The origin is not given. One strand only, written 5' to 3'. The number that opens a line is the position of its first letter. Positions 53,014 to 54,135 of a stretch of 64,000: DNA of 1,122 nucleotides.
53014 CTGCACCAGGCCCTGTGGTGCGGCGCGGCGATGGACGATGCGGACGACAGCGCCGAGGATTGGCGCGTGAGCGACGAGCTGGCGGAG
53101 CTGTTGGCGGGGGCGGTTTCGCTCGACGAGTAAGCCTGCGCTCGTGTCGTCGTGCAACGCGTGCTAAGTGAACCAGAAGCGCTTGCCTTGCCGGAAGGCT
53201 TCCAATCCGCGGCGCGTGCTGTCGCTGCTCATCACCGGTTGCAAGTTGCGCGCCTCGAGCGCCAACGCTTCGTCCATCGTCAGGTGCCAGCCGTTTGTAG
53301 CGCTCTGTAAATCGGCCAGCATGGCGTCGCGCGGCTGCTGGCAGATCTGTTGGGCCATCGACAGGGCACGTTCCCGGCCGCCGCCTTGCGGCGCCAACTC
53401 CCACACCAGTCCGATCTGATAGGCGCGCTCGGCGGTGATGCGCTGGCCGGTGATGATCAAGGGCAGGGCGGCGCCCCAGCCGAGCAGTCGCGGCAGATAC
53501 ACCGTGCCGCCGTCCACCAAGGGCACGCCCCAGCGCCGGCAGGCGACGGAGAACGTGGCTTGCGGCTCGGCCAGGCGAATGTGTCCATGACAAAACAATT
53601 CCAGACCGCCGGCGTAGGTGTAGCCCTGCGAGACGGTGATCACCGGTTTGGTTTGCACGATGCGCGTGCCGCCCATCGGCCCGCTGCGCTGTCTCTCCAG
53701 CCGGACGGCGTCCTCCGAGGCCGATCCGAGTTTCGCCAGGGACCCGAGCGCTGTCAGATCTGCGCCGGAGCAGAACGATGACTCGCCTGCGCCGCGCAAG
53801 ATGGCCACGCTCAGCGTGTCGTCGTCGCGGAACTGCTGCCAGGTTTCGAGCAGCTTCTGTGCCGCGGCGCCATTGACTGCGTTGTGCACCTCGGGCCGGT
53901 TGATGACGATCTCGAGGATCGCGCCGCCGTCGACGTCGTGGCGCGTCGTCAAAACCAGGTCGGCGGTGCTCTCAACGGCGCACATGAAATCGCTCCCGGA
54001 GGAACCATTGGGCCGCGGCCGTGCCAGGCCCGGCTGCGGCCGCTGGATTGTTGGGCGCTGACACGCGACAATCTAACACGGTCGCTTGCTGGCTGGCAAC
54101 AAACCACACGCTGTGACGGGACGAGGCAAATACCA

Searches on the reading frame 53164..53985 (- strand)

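Call 18: search_protein_families(library=pfam, proteins=[window:53164-53985:-], max_evalue=0.001)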
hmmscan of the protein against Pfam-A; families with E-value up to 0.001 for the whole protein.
window:53164-53985:- (273 aa): 2 families
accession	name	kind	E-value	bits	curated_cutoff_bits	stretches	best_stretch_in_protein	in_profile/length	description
PF00378.25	ECH_1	-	1.1e-33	117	27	1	22-269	5-245/251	Enoyl-CoA hydratase/isomerase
PF16113.10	ECH_2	-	5.4e-21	75.9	27.2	1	26-265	4-239/335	Enoyl-CoA hydratase/isomerase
